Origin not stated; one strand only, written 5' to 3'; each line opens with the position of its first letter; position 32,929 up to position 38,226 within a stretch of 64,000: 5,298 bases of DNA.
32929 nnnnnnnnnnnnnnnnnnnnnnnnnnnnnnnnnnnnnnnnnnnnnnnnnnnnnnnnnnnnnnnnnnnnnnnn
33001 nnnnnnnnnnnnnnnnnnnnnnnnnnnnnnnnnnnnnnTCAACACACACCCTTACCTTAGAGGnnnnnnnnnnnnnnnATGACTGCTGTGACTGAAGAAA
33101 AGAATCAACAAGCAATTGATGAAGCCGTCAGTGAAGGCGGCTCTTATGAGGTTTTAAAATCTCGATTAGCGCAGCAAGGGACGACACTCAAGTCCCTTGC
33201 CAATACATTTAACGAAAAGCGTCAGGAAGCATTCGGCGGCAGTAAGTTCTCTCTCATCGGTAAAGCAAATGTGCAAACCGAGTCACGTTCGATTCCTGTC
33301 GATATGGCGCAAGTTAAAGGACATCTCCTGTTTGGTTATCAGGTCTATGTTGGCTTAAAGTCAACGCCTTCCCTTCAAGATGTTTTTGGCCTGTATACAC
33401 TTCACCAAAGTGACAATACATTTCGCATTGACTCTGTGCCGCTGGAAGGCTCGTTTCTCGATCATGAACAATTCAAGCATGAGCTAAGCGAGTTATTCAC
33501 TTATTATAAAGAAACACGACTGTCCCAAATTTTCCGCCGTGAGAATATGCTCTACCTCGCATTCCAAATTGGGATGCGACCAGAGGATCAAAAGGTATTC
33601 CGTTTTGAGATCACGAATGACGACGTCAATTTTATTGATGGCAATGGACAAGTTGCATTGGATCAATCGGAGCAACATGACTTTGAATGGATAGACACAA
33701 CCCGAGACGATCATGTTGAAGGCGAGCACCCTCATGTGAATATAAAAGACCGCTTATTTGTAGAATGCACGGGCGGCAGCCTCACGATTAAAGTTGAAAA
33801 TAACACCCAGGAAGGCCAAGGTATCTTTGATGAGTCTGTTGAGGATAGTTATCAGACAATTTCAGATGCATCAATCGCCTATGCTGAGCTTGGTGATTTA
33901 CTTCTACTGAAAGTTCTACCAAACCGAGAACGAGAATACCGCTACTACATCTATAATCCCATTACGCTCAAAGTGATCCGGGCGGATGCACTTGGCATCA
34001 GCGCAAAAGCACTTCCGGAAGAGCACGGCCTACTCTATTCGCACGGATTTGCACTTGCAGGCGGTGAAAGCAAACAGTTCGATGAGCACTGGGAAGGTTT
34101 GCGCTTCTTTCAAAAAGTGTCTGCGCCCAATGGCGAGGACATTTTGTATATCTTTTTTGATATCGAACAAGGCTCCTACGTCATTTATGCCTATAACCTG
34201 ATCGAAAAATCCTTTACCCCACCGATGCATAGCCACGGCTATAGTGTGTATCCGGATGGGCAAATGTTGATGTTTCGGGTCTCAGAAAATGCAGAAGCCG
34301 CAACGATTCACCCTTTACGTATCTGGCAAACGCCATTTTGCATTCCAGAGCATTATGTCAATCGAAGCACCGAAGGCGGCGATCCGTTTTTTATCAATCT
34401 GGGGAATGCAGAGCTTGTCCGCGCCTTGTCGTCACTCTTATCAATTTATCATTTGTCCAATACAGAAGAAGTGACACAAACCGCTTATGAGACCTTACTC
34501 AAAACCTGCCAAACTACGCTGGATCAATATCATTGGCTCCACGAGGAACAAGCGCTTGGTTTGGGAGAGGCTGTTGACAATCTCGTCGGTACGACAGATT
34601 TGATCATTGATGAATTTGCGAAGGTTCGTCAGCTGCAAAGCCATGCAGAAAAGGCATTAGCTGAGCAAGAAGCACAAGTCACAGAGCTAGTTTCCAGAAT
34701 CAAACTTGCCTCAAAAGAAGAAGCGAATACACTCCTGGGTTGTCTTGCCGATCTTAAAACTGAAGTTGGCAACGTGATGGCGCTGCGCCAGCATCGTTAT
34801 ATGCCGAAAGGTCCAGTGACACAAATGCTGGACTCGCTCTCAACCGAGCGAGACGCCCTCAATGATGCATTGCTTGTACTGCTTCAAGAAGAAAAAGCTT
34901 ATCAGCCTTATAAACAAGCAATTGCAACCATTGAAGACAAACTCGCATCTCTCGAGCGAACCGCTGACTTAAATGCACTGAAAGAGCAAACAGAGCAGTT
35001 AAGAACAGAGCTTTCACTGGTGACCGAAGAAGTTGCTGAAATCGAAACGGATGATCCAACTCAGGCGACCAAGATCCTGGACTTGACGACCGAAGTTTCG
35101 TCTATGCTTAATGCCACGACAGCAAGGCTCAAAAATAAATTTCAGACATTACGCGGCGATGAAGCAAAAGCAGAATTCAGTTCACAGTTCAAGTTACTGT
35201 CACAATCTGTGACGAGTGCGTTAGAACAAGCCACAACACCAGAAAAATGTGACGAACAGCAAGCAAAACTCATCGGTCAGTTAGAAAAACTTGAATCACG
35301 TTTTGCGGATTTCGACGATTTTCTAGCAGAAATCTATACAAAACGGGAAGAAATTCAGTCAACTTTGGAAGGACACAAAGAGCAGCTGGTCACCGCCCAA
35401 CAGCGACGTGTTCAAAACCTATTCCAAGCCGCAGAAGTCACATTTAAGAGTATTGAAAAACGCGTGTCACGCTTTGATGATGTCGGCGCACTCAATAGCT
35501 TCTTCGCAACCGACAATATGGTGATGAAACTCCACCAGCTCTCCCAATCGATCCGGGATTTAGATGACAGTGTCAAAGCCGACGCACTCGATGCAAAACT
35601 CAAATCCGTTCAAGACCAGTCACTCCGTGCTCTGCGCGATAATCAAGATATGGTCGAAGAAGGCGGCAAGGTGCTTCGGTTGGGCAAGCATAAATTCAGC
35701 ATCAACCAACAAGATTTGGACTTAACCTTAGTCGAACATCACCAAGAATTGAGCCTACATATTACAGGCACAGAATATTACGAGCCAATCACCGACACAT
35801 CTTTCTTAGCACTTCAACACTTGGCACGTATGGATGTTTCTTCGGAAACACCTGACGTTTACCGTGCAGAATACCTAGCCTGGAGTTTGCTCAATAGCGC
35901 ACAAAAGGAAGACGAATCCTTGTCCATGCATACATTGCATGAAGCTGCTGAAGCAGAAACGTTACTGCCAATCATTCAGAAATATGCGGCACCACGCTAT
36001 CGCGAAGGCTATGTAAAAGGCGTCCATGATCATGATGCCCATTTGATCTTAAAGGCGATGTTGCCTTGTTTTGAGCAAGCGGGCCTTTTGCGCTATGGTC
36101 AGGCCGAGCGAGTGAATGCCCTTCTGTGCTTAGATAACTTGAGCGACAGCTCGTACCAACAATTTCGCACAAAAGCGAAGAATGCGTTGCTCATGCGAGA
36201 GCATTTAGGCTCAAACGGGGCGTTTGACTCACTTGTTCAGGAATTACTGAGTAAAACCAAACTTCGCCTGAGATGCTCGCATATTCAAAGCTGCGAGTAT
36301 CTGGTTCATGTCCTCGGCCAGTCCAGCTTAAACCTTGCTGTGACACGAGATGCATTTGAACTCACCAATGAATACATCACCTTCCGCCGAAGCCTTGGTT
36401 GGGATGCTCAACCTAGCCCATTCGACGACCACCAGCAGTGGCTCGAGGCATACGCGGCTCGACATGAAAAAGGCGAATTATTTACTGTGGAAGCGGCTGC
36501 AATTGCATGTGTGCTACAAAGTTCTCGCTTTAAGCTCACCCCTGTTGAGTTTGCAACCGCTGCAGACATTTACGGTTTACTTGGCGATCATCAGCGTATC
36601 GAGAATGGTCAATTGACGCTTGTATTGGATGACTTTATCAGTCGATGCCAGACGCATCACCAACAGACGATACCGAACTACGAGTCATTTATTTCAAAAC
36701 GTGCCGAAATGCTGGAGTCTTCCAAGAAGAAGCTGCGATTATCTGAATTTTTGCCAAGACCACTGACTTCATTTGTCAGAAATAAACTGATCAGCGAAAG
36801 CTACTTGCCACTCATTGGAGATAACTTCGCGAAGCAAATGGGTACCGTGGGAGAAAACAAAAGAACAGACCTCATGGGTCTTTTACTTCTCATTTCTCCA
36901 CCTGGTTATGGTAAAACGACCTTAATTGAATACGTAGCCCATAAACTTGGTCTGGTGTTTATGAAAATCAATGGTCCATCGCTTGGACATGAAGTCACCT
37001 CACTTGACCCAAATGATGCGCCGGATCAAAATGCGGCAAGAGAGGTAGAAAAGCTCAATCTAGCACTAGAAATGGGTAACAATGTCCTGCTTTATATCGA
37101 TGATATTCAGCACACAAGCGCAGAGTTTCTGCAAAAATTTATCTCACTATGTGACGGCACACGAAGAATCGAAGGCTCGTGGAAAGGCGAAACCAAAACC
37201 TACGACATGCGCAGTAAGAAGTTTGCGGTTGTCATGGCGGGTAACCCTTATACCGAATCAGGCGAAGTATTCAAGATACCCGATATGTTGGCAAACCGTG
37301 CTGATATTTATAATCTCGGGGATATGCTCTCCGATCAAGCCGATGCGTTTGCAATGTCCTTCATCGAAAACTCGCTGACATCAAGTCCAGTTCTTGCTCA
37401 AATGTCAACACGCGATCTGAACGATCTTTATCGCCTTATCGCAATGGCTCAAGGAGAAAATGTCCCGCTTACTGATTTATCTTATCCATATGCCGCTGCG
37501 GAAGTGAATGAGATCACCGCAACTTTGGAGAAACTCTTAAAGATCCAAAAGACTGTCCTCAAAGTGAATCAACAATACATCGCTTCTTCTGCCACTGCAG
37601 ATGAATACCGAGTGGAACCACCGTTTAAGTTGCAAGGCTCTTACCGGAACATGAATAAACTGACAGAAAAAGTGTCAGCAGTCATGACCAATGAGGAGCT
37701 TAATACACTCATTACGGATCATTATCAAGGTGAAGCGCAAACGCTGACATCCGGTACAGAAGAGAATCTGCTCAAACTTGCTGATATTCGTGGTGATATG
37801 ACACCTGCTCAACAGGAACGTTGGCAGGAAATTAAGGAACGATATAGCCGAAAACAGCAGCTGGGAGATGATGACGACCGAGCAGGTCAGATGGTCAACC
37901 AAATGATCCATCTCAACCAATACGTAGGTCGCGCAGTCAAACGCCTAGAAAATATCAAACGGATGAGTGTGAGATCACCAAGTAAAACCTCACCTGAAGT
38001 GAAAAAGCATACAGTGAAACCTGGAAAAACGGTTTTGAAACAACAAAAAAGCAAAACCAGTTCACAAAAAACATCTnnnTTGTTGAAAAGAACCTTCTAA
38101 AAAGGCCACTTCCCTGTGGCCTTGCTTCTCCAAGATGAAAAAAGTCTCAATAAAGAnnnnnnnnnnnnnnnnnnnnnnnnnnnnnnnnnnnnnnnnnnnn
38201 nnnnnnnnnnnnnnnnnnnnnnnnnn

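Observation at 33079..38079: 1667-aa protein: about 1200-residue uncharacterised N-terminal region fused to an AAA_5 ATPase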

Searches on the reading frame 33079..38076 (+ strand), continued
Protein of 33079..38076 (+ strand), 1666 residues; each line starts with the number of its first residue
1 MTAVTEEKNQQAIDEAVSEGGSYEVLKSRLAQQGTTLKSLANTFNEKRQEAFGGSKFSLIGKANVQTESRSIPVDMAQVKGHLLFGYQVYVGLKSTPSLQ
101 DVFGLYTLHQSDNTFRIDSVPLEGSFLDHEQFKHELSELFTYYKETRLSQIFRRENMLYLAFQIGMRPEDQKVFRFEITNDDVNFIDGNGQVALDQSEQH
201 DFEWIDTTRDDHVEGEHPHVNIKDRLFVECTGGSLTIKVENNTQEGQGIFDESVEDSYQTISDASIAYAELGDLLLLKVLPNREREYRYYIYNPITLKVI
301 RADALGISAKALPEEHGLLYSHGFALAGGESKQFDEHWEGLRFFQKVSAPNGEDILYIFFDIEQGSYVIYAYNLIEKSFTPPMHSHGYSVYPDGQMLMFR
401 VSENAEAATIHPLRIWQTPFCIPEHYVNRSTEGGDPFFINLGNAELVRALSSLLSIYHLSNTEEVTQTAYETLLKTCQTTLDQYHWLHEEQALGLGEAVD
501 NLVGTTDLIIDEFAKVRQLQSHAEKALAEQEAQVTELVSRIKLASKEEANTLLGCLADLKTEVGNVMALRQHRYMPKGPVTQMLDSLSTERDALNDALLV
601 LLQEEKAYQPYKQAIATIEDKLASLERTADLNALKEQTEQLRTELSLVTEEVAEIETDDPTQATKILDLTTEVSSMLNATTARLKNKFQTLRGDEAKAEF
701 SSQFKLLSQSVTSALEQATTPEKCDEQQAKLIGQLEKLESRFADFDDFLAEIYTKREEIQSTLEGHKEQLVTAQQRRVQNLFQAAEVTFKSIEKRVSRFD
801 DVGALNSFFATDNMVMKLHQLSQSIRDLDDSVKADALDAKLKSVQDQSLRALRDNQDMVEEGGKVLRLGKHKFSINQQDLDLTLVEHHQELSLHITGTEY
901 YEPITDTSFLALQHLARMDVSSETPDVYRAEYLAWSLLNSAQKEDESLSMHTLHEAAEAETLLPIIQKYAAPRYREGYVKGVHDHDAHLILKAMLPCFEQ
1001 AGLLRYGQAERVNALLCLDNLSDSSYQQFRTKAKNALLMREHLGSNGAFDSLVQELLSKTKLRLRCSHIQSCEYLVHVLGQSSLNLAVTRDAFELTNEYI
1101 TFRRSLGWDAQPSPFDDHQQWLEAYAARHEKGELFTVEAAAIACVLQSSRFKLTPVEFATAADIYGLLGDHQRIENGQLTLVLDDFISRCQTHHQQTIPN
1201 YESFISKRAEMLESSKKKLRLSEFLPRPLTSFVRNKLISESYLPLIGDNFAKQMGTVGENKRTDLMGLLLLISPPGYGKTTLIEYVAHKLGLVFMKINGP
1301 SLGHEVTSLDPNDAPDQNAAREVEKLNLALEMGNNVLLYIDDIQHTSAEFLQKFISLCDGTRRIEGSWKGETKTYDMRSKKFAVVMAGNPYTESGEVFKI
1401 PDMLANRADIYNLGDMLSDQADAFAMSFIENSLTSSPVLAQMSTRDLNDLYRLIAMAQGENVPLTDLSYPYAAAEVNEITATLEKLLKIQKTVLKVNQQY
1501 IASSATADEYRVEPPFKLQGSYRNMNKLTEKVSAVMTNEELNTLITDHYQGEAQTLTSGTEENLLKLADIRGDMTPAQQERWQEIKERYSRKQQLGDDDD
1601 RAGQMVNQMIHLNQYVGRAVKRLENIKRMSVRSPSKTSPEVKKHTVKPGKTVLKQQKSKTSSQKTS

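Call 50: find_encoding_contigs(protein=P0258, flank=8000, max_places=2)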
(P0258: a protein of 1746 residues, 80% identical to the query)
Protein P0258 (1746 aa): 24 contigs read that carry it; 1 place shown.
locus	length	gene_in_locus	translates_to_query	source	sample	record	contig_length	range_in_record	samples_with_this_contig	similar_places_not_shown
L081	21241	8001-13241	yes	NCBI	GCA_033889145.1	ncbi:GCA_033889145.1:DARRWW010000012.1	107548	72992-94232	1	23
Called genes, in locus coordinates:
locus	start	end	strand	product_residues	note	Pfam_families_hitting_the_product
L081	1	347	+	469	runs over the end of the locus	PF14821:Thr_synth_N, PF00291:PALP, PF24857:THR4_C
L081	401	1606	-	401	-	PF07224:Chlorophyllase (weak), PF12740:PETase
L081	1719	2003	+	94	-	PF12021:DUF3509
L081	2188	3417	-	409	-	PF02515:CoA_transf_3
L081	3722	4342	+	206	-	PF09938:DUF2170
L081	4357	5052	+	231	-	PF04012:PspA_IM30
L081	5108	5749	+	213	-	-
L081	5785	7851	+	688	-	-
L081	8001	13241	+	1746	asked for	PF12458:DUF3686, PF25472:DUF7902, PF00004:AAA (faint), PF07728:AAA_5 (faint)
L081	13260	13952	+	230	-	PF07894:SACK1 (faint), PF13091:PLDc_2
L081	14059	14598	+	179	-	PF07152:YaeQ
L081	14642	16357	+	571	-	PF01368:DHH, PF02272:DHHA1, PF17768:RecJ_OB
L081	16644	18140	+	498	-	PF07504:FTP (weak), PF03413:PepSY, PF01447:Peptidase_M4, PF02868:Peptidase_M4_C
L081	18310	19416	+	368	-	PF00724:Oxidored_FMN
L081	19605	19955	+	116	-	-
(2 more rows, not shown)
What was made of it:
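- The P. aeruginosa locus reads DUF2170, PspA_IM30, a 213-aa gene, a 688-aa gene, the ATPase, PLDc_2, YaeQ, RecJ (call 50).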

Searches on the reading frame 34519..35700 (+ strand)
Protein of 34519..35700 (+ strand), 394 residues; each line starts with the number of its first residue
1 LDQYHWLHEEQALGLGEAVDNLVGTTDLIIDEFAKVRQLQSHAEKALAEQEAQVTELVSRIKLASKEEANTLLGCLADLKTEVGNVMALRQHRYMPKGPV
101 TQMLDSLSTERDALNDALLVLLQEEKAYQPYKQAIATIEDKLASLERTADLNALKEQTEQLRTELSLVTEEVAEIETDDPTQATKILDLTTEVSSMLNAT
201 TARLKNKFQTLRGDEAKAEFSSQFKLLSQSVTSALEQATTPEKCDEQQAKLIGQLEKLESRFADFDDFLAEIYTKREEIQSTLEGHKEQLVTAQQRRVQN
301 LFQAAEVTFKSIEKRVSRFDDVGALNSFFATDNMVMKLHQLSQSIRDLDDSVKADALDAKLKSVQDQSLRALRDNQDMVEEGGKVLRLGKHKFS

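Call 32: search_protein_families(library=pfam, proteins=[window:34519-35700:+], max_evalue=10)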
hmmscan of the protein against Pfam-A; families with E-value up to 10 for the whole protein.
window:34519-35700:+ (394 aa): 15 families
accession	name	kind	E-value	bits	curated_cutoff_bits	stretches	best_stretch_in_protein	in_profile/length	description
PF25472.1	DUF7902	-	2.1e-17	63.6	26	1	126-208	1-83/85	Domain of unknown function (DUF7902)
PF18035.6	Bap31_Bap29_C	-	0.015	15.8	30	1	135-179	3-44/52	Bap31/Bap29 cytoplasmic coiled-coil domain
PF24617.1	POF1B_HlH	-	0.061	14.2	27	1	265-306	3-44/84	POF1B helix-loop-helix domain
PF11464.13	Rbsn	-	0.065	13.4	26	1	47-83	2-39/42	Rabenosyn Rab binding domain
PF16455.10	UBD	-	0.074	13.7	27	1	267-325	28-86/103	Ubiquitin-binding domain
PF10046.14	BLOC1_2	-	0.15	12.9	33.4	1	107-161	39-91/96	Biogenesis of lysosome-related organelles complex-1 subunit 2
PF25151.1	TPR_Trm732_C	-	0.23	11.7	27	1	32-79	109-156/159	Trm732, C-terminal TPR repeats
PF07303.18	Occludin_ELL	-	0.29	12.3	31.2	1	107-174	34-98/101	Occludin homology domain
PF05377.16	FlaC_arch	-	0.42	11.5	27.8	1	135-174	2-39/55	Flagella accessory protein C (FlaC)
PF00838.24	TCTP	-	0.47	11.2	24.3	1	210-272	79-135/164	Translationally controlled tumour protein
PF10805.13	DUF2730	-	0.52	10.9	24.9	1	130-177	44-91/102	Protein of unknown function (DUF2730)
PF12325.13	TMF_TATA_bd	-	1.5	9.4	29.1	1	101-161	32-94/115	TATA element modulatory factor 1 TATA binding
PF04513.17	Baculo_PEP_C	-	1.8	9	38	2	34-87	52-105/140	Baculovirus polyhedron envelope protein, PEP, C terminus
PF05531.17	NPV_P10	-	4.4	8.3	29.8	1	132-198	10-66/75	Nucleopolyhedrovirus P10 protein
PF12700.13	HlyD_2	-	5.2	6.1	25.1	1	115-198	87-168/416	HlyD family secretion protein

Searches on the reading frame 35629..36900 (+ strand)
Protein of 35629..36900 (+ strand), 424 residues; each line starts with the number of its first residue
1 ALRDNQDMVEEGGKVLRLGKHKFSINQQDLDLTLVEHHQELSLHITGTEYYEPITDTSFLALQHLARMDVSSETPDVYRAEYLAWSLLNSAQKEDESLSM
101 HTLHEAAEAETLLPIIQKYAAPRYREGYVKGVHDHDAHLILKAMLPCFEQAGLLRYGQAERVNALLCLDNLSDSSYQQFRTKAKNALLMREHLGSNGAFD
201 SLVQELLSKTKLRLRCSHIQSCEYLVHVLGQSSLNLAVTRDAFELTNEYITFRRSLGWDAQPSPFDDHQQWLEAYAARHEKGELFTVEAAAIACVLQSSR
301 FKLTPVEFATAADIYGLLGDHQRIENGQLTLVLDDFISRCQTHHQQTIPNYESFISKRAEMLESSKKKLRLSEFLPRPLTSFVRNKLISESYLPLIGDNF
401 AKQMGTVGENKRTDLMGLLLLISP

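Call 32: search_protein_families(library=pfam, proteins=[window:35629-36900:+], max_evalue=10)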
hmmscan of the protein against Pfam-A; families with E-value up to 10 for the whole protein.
window:35629-36900:+ (424 aa): 0 families

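Call 55: search_solved_structures(query=A4, max_evalue=10)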
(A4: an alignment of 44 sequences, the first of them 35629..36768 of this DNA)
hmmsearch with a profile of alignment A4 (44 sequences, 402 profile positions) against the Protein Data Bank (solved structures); distinct sequences matched with E-value up to 10: 1.
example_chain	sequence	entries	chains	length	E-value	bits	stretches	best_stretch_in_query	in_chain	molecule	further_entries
9xxw_A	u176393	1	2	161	0.37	13.2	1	264-331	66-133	predicted anti-CRISPR, ACZ01644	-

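Call 56: search_protein_families(library=pfam, alignment_id=A4, max_evalue=1)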
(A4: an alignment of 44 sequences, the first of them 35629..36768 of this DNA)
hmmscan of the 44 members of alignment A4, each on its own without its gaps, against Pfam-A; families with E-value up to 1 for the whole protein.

A. member 1, window:35629-36768:+ (380 aa): 0 families

B. families by the number of members that match (of 44 scanned): 24 families
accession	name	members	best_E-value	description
PF04267.17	SoxD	2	0.04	Sarcosine oxidase, delta subunit family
PF12307.13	DUF3631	1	0.0043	Protein of unknown function (DUF3631)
PF11279.13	DUF3080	1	0.005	Protein of unknown function (DUF3080)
PF23536.1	TraK_C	1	0.013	TraK C-terminal domain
PF15644.12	Gln_amidase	1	0.032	Papain fold toxin 1, glutamine deamidase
PF16969.10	SRP68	1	0.039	RNA-binding signal recognition particle 68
PF11123.14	DNA_Packaging_2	1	0.046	DNA packaging protein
PF20232.3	T6SS_FHA_C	1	0.048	C-terminal domain of Type VI secretion system FHA protein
PF06721.16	DUF1204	1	0.064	Protein of unknown function (DUF1204)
PF06183.18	DinI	1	0.067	DinI-like family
PF22181.1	TarS_linker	1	0.076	Glycosyl transferase TarS linker domain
PF09619.16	YscW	1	0.091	Type III secretion system lipoprotein chaperone (YscW)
PF13423.12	UCH_1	1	0.097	Ubiquitin carboxyl-terminal hydrolase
PF12083.13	DUF3560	1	0.1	Domain of unknown function (DUF3560)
PF05086.17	Dicty_REP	1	0.11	Dictyostelium (Slime Mold) REP protein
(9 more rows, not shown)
